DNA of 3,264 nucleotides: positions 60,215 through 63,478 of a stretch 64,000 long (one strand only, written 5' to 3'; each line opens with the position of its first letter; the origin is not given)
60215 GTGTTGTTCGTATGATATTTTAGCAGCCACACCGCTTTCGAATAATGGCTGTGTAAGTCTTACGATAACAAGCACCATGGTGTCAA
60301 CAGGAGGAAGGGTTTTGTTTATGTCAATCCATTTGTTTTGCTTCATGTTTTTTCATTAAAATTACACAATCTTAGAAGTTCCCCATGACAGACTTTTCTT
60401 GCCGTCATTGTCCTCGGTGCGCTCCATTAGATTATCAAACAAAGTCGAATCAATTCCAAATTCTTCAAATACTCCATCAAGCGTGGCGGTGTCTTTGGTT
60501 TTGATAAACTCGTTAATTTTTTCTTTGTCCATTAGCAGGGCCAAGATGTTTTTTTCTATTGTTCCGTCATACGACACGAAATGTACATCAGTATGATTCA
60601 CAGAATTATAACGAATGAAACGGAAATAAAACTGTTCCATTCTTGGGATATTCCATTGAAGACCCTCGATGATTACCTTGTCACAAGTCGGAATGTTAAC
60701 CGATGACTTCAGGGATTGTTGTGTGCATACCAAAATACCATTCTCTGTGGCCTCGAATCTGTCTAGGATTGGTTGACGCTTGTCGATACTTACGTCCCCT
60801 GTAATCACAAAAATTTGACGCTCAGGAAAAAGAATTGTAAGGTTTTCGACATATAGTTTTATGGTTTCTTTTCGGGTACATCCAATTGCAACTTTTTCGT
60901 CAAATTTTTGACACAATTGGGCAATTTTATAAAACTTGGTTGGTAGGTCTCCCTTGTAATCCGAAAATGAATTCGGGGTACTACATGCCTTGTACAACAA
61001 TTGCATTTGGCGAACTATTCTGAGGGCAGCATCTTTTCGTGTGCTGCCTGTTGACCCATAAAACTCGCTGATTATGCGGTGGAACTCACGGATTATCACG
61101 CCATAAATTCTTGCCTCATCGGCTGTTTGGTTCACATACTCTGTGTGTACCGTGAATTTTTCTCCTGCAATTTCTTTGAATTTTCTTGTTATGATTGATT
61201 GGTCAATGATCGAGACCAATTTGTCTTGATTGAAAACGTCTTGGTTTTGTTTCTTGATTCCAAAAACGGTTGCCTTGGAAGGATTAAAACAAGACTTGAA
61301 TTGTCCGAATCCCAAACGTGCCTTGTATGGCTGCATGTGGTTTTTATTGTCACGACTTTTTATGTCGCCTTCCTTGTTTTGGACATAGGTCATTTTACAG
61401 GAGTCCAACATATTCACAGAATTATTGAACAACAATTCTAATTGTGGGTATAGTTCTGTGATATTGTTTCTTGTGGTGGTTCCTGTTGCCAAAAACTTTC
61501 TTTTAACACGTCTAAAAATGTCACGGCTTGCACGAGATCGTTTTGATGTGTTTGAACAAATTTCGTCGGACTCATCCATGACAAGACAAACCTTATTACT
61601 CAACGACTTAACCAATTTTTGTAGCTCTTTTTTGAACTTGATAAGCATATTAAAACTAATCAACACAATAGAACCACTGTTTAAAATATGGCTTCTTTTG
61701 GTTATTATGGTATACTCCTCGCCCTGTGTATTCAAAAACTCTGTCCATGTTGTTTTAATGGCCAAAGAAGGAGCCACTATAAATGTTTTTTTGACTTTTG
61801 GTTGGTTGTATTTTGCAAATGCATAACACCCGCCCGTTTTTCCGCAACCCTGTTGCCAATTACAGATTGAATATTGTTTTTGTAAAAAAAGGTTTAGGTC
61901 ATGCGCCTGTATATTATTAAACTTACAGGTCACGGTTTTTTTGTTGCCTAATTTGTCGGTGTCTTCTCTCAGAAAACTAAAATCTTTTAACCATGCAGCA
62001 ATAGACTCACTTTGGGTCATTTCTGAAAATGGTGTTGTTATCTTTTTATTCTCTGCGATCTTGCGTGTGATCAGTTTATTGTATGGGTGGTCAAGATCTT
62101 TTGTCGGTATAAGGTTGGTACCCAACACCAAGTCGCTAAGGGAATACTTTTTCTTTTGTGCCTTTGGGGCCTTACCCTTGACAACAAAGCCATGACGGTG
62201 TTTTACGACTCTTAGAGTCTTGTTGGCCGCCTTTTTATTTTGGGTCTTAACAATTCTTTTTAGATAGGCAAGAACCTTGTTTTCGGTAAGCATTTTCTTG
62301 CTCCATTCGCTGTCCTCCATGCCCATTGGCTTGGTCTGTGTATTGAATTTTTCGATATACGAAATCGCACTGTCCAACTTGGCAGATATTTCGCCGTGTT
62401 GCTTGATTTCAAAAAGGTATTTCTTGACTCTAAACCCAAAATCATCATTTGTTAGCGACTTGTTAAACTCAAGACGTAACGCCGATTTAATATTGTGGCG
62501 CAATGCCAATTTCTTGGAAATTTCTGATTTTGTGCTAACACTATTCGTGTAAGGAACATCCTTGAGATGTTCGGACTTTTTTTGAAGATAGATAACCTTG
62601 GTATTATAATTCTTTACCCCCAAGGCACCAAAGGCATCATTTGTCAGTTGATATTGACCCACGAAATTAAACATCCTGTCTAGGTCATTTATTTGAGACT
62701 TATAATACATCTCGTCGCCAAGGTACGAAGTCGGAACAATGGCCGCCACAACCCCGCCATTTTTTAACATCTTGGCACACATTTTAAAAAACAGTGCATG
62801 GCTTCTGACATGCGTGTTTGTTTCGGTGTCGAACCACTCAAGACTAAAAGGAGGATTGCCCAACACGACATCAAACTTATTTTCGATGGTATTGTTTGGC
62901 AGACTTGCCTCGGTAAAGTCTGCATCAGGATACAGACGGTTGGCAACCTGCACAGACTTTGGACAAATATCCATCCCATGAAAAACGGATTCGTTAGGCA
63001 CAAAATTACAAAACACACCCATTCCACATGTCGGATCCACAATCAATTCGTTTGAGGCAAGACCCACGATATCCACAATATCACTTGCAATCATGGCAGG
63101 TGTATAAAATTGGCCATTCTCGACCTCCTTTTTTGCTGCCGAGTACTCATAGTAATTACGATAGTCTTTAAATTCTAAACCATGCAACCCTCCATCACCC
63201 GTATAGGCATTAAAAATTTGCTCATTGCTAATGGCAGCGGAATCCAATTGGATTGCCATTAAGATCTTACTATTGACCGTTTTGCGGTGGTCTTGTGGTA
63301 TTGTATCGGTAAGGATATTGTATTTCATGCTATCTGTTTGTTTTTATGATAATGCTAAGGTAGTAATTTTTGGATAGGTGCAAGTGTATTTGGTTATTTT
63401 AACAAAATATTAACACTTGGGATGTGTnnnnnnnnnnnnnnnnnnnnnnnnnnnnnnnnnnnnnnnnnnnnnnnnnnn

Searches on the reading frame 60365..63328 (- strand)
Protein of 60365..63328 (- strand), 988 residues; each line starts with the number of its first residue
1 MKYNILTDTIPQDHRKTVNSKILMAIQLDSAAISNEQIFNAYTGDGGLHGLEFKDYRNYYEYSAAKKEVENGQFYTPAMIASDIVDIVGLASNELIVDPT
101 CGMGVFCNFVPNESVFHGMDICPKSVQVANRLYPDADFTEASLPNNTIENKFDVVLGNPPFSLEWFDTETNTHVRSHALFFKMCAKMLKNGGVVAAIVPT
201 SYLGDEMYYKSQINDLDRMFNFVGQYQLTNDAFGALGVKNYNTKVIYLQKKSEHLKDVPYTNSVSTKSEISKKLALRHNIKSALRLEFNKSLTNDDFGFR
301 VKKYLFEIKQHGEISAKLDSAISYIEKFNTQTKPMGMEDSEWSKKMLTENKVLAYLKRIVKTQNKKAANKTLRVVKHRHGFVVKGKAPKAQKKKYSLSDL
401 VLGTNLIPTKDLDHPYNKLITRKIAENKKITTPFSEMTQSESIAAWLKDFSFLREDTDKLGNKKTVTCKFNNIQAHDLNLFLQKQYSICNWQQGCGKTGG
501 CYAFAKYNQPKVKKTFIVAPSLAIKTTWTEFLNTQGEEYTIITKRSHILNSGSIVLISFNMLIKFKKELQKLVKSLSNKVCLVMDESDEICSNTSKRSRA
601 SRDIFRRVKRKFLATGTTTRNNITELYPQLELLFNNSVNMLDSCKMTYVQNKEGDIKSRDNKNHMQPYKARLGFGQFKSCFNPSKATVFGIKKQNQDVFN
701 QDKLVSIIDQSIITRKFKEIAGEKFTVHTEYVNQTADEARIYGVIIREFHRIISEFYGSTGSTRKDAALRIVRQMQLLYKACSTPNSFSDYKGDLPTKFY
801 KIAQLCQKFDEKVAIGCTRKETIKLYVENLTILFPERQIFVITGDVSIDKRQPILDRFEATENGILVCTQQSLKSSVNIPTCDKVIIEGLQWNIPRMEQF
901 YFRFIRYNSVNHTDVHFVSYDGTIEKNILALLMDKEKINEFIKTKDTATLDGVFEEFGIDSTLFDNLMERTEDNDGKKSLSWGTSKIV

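Call 9: search_protein_families(library=pfam, proteins=[window:60365-63328:-], max_evalue=0.01)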
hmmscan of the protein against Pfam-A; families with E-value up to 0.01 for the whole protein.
window:60365-63328:- (988 aa): 7 families
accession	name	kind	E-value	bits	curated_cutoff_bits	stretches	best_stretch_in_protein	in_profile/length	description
PF00271.37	Helicase_C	-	2.3e-10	41.1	23.5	1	801-907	5-109/110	Helicase conserved C-terminal domain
PF02384.22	N6_Mtase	-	8.8e-10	38.8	20.4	1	62-174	16-148/311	N-6 DNA Methylase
PF07669.17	Eco57I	-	1.7e-07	32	25.3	1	142-204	64-140/171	Eco57I restriction-modification methylase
PF00270.35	DEAD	-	4.8e-05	23.6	26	1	472-624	2-165/167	DEAD/DEAH box helicase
PF05175.20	MTS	-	0.00025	21.2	23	1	94-198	33-140/170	Methyltransferase small domain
PF13847.12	Methyltransf_31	-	0.00034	20.7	27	1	92-199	3-112/145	Methyltransferase domain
PF08241.18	Methyltransf_11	-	0.001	20.1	21.2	1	98-195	2-94/95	Methyltransferase domain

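Call 10: search_protein_families(library=phrogs, proteins=[window:60365-63328:-], max_evalue=0.001)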
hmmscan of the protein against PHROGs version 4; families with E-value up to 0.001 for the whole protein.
window:60365-63328:- (988 aa): 13 families
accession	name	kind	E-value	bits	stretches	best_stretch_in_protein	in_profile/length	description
phrog_24008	-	DNA, RNA and nucleotide metabolism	1.4e-279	931.2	1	1-987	1-1005/1006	helicase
phrog_62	-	DNA, RNA and nucleotide metabolism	4.3e-37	128.2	1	479-972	706-1160/1881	DNA helicase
phrog_16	-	DNA, RNA and nucleotide metabolism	5e-14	52.5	1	801-942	478-621/986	DNA helicase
phrog_3820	-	other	1.1e-13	51.8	1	57-162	35-139/255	DNA methyltransferase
phrog_5172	-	unknown function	2.9e-13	50.3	1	66-205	15-138/377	-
phrog_10089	-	moron, auxiliary metabolic gene and host takeover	1.7e-12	45.9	1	58-256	1651-1856/4647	DarB-like antirestriction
phrog_799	-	other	2.1e-08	34.8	1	73-206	214-324/458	DNA methyltransferase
phrog_2713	-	unknown function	2.3e-08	34.5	1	64-106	184-226/520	-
phrog_6263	-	other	5.1e-08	33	1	72-203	392-512/548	DNA methyltransferase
phrog_3689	-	other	1e-07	32.4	1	146-203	62-120/348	DNA methyltransferase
phrog_29705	-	unknown function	2.2e-07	30.4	1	70-255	87-279/780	-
phrog_6380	-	other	1.7e-06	28.2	1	56-171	6-146/382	DNA methyltransferase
phrog_9690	-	DNA, RNA and nucleotide metabolism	9e-05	22.6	1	802-888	148-237/306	DNA helicase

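Call 13: search_dna_similar(query=window:60365-63328:-, collection=phages, mode=protein, max_rows=20)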
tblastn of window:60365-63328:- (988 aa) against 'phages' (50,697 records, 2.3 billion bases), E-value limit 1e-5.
Records with a match: 110; places in all: 110; records where one place covers at least 80% of the query: 10.
Best place of each record, by identity: <60% 110.
By first word of the organism name: Bacteriophage 25; Ralstonia 21; Escherichia 12; Tenacibaculum 5; Klebsiella 5; Erwinia 5; Burkholderia 5; Bacillus 4; Pseudomonas 3; Streptococcus 3; and 14 more.
By host as written in the record: - 32; Ralstonia pseudosolanacearum I-31 (MT043) 5; Escherichia coli 5; Ralstonia pseudosolanacearum I-33 (MT061) 4; Tenacibaculum maritimum 3; Klebsiella pneumoniae NI9 3; Ralstonia pseudosolanacearum 3; Tenacibaculum sp. 2; and 36 more.
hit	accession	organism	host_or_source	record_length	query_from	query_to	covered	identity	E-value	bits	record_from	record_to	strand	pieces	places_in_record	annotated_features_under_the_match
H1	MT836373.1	Bacteriophage sp.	human fecal samples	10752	3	988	100%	41.0%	0e+0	757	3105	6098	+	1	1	record has no annotation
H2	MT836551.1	Bacteriophage sp.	human fecal samples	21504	3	988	100%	40.9%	0e+0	762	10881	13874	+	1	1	record has no annotation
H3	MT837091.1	Bacteriophage sp.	human fecal samples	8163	3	988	100%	40.5%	0e+0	758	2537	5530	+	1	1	record has no annotation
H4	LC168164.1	Tenacibaculum phage pT24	Tenacibaculum sp.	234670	1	983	99%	38.5%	0e+0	700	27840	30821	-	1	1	helicase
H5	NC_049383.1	Tenacibaculum phage pT24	Tenacibaculum sp.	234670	1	983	99%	38.5%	0e+0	700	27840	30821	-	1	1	helicase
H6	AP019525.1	Tenacibaculum phage PTm5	Tenacibaculum maritimum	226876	1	984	100%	37.7%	3e-178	673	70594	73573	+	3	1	helicase | N-6 DNA methylase | hypothetical protein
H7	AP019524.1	Tenacibaculum phage PTm1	Tenacibaculum maritimum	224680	1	984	100%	37.7%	3e-178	673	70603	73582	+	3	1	helicase | N-6 DNA methylase | hypothetical protein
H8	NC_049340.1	Tenacibaculum phage PTm1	Tenacibaculum maritimum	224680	1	984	100%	37.7%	3e-178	673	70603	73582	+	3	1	helicase (x3)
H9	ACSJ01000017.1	Clostridium phage D-1873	Clostridium botulinum D str. 1873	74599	1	987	100%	36.6%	0e+0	602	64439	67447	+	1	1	putative helicase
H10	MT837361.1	Bacteriophage sp.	human fecal samples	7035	1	988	100%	35.6%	1e-180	659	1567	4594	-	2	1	record has no annotation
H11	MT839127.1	Bacteriophage sp.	human fecal samples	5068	511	987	47%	46.4%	3e-55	429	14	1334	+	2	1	record has no annotation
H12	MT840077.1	Bacteriophage sp.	human fecal samples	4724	52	542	50%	33.8%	6e-84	303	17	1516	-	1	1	record has no annotation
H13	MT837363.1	Bacteriophage sp.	human fecal samples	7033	21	256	24%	28.0%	7e-11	73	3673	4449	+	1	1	record has no annotation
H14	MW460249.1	Pseudomonas phage Itty13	Pseudomonas aeruginosa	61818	7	253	25%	26.6%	3e-11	74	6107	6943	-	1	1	hypothetical protein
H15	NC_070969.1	Pseudomonas phage Itty13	Pseudomonas aeruginosa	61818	7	253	25%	26.6%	3e-11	74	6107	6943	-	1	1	hypothetical protein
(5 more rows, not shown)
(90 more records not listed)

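Call 42: find_encoding_contigs(protein=window:60365-63328:-, flank=2000, max_places=4)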
Protein window:60365-63328:- (988 aa): no gene with exactly this product is on record in the collection.

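Call 43: find_related_loci(query=window:60365-63328:-, collection=viral_contigs, flank=10000)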
Query window:60365-63328:- (988 aa) in viral_contigs; peptide patterns used: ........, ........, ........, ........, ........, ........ (x = any residue, [..] = any of these).
3 stretches matched a pattern, but none encodes a relative of the query by tblastn (E <= 1e-3).

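Call 44: get_annotated_region(hit=H2, flank=12000)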
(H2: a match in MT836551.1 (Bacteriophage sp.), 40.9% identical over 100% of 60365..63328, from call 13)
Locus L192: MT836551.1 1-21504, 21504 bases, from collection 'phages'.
description: UNVERIFIED: Bacteriophage sp. clone scaffold_2488 genomic sequence.
organism: Bacteriophage sp. (NCBI taxid 38018)
taxonomy: Viruses
host: -; source: human fecal samples; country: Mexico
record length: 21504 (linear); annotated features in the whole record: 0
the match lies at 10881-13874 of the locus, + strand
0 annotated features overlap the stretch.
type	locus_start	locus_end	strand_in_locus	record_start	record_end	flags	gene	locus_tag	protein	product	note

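Call 45: get_annotated_region(hit=H4, flank=20000)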
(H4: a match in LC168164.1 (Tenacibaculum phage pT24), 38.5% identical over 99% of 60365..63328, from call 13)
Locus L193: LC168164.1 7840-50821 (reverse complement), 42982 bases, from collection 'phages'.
description: Tenacibaculum phage pT24 DNA, complete genome.
organism: Tenacibaculum phage pT24 (NCBI taxid 1880590)
taxonomy: Viruses; Duplodnaviria; Heunggongvirae; Uroviricota; Caudoviricetes; Kungbxnavirus; Kungbxnavirus pT24
host: Tenacibaculum sp.; source: -; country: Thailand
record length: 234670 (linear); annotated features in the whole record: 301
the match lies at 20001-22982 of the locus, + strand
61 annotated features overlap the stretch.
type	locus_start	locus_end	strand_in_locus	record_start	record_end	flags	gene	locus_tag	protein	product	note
CDS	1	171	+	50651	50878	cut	-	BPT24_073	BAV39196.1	hypothetical protein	-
CDS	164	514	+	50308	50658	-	-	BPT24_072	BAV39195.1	hypothetical protein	-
CDS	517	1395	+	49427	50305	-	-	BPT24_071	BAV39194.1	hypothetical protein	-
CDS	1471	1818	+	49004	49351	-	-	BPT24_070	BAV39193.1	hypothetical protein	-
CDS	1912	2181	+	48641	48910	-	-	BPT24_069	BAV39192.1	hypothetical protein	-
CDS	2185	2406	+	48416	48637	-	-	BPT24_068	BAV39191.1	hypothetical protein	-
CDS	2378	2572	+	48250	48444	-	-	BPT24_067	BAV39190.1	hypothetical protein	-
CDS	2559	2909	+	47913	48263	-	-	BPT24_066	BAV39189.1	hypothetical protein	-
CDS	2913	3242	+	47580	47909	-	-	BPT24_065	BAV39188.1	hypothetical protein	-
CDS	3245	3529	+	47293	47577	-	-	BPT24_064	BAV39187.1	hypothetical protein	-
CDS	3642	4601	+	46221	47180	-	-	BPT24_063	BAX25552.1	hypothetical protein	-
CDS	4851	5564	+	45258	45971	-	-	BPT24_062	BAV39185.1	hypothetical protein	-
CDS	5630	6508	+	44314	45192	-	-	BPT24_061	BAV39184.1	hypothetical protein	-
CDS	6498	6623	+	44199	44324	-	-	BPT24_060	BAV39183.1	hypothetical protein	-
CDS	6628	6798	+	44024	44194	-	-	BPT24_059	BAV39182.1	hypothetical protein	-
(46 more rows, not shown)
